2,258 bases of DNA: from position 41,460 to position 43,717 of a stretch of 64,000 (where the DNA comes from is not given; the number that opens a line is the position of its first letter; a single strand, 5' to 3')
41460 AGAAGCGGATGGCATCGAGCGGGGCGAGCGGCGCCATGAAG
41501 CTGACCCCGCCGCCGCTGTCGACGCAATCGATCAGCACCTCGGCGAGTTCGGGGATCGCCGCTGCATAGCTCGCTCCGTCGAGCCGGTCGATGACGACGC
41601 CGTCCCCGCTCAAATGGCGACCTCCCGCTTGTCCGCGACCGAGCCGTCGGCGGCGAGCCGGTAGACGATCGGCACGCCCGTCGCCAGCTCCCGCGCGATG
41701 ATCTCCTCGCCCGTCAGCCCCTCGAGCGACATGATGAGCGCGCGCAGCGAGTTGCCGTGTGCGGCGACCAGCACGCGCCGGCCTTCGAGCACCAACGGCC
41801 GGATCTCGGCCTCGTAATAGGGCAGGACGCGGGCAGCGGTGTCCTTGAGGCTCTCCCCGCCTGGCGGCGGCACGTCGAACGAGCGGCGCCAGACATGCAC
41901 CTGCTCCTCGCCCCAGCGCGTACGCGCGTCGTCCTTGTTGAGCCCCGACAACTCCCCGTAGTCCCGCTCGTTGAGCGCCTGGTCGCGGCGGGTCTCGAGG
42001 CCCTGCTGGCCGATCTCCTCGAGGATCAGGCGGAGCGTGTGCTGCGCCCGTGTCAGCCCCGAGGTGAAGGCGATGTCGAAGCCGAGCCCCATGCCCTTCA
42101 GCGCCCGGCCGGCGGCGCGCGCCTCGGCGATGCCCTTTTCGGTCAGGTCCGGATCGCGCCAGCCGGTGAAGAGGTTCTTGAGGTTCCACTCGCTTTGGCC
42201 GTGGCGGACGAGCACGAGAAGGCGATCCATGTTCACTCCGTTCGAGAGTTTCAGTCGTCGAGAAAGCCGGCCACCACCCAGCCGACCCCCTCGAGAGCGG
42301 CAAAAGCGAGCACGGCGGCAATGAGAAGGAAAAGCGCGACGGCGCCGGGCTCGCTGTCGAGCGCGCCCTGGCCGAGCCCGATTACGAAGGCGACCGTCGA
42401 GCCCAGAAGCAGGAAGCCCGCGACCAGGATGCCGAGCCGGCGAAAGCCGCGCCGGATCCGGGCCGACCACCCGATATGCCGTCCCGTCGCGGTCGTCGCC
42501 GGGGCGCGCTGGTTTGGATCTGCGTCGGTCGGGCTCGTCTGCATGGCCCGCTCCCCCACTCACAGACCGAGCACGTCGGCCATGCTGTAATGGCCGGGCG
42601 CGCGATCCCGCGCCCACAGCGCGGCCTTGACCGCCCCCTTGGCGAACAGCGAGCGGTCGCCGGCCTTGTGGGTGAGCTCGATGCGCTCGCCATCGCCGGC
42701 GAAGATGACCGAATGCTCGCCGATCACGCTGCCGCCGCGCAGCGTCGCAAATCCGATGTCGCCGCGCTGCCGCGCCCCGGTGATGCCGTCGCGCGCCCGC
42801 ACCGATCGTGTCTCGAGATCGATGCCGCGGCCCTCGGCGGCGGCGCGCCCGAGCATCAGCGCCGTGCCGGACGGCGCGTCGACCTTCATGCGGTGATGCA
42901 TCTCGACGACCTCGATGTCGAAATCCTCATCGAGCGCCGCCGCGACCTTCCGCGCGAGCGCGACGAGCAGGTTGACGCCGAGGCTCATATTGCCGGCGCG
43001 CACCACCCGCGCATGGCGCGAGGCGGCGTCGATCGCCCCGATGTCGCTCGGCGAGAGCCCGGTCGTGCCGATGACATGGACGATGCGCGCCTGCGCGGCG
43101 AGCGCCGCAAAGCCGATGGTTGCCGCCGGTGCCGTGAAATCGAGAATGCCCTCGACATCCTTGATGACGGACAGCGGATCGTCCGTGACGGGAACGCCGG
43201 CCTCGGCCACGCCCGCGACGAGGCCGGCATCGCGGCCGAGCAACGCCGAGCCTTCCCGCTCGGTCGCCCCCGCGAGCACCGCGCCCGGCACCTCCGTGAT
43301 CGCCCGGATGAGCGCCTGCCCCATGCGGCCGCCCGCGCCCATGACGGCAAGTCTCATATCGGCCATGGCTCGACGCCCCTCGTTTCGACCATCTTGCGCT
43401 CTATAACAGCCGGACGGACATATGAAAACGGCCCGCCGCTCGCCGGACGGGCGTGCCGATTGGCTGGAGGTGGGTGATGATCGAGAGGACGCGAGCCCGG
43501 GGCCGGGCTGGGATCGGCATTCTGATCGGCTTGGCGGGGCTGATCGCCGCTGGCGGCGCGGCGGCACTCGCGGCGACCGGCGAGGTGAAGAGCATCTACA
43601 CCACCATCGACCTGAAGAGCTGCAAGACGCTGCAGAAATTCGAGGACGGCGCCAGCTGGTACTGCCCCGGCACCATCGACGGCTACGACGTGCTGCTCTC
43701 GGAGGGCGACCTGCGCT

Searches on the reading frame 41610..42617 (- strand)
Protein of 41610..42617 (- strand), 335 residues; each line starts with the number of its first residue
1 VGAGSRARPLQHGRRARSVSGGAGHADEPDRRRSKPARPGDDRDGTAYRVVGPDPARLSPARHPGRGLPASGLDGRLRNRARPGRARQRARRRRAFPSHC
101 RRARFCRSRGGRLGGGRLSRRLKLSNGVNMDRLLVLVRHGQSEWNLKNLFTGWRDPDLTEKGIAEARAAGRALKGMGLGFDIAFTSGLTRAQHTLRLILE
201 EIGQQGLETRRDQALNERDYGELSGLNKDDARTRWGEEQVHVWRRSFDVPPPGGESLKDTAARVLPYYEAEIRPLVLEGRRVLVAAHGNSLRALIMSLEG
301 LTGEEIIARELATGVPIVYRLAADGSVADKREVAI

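Call 57: search_protein_families(library=pfam, proteins=[window:41610-42617:-], max_evalue=0.001)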
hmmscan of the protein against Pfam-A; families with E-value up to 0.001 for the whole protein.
window:41610-42617:- (335 aa): 1 family
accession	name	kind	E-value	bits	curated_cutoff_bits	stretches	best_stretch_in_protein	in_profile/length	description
PF00300.27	His_Phos_1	-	2.2e-41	142.1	21.7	1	134-313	1-173/194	Histidine phosphatase superfamily (branch 1)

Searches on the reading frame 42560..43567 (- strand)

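Call 57: search_protein_families(library=pfam, proteins=[window:42560-43567:-], max_evalue=0.001)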
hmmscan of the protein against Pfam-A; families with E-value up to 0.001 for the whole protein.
window:42560-43567:- (335 aa): 2 families
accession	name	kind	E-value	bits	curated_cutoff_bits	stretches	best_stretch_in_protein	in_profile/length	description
PF05173.19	DapB_C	-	6.1e-44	149.4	27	1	197-333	1-121/121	Dihydrodipicolinate reductase, C-terminus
PF01113.26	DapB_N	-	1.3e-32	112.9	25.6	1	71-194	1-124/124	Dihydrodipicolinate reductase, N-terminus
